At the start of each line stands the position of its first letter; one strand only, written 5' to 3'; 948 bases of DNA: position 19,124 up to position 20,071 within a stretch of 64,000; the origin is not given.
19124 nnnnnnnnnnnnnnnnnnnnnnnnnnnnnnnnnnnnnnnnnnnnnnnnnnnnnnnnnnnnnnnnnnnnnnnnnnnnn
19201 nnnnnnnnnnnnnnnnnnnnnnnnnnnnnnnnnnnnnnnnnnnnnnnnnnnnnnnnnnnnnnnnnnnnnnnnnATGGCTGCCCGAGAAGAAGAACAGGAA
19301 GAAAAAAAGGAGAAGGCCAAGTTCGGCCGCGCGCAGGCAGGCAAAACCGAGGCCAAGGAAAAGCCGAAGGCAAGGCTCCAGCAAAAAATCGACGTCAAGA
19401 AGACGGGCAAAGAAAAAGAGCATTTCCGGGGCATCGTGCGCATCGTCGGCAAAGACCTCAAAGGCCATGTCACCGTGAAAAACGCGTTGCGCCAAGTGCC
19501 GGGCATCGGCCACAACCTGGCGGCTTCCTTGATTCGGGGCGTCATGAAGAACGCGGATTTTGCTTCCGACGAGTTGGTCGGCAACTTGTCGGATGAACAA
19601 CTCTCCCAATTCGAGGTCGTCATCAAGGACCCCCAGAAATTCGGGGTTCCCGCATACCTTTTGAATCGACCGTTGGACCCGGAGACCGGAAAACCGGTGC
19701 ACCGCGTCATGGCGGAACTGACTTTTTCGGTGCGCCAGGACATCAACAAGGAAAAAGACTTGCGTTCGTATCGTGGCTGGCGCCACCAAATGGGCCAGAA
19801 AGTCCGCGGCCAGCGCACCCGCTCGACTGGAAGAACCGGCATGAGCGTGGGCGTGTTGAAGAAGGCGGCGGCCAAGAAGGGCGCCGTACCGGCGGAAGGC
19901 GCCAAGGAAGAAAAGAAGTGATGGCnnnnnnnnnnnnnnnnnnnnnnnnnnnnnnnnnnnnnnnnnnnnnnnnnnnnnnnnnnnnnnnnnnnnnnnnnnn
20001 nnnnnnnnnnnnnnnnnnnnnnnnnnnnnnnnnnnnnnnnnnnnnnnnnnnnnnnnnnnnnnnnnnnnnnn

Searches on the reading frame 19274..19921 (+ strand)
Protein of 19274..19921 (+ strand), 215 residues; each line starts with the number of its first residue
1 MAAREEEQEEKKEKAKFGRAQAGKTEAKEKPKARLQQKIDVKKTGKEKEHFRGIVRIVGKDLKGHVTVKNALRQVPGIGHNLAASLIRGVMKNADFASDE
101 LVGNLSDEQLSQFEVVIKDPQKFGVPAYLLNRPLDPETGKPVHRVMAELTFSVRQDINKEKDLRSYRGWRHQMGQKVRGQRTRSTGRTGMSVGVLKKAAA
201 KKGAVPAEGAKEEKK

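Call 11: find_related_loci(query=window:19274-19921:+, collection=genome_contigs, flank=4000)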
Query window:19274-19921:+ (215 aa) in genome_contigs; peptide patterns used: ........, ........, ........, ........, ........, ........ (x = any residue, [..] = any of these).
599 stretches matched a pattern (row limit reached: there are more); 12 encode a relative of the query (tblastn E <= 1e-3); 12 distinct loci.
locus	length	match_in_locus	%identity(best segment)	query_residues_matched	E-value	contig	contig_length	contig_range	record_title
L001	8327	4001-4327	28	54-188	3e-9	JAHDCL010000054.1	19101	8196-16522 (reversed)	MAG: Hellea sp. isolate MAG-133 ND_2088, whole genome shotgun sequence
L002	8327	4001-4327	27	54-188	3e-7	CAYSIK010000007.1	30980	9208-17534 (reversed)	MAG TPA_asm: uncultured Flavobacteriaceae bacterium isolate binchicken_co298_54 genome assembly, contig: NODE_2498_lengt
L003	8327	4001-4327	27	54-188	5e-7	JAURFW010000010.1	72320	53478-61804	MAG: Bacteroidota bacterium isolate SFB_3D_50_2 k141_554470_length_72320_cov_12.6812, whole genome shotgun sequence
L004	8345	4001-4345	26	48-188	8e-7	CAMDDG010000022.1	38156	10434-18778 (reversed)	MAG: Chitinophaga pinensis isolate MiE-22jul19-157 genome assembly, contig: MiE-22jul19-C789, whole genome shotgun seque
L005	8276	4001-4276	28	71-188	2e-6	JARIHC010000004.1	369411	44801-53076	MAG: Candidatus Saccharibacteria bacterium isolate CullarsAll.DT.06 k141_13755, whole genome shotgun sequence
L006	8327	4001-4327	26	54-188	2e-6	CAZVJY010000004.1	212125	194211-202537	MAG TPA_asm: uncultured Flavobacteriaceae bacterium isolate SRP318679_co1_16 genome assembly, contig: NODE_33_length_212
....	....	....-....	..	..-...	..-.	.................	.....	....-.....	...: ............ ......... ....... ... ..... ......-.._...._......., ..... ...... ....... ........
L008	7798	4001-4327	26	54-188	3e-6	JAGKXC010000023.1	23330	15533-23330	MAG: Sphingobacteriia bacterium isolate P9_D7_017 P9_D7_017_280, whole genome shotgun sequence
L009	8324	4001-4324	27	54-188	6e-6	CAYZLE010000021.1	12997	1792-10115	MAG TPA_asm: uncultured Gammaproteobacteria bacterium isolate SRP065251_co2_10 genome assembly, contig: NODE_3628_length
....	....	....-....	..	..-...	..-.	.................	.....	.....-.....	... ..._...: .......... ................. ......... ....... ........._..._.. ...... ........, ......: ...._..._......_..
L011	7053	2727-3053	25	54-188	1e-5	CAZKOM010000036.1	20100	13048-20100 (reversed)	MAG TPA_asm: uncultured Flavobacteriaceae bacterium isolate SRP278252_co1_828 genome assembly, contig: NODE_4472_length_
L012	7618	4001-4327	25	54-188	1e-5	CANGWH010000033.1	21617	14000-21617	MAG: Flavobacteriales bacterium isolate RE-15aug16-106 genome assembly, contig: RE-15aug16-C2906, whole genome shotgun s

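Call 14: find_encoding_contigs(protein=window:19274-19921:+, flank=3000, max_places=6)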
Protein window:19274-19921:+ (215 aa): 1 contig read that carries it; 1 place shown.
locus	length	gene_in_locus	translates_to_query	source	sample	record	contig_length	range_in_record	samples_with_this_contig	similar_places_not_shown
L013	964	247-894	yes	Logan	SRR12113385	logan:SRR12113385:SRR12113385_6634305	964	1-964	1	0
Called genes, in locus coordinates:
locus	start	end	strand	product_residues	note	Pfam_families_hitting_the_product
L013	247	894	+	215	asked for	PF00416:Ribosomal_S13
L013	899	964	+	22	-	?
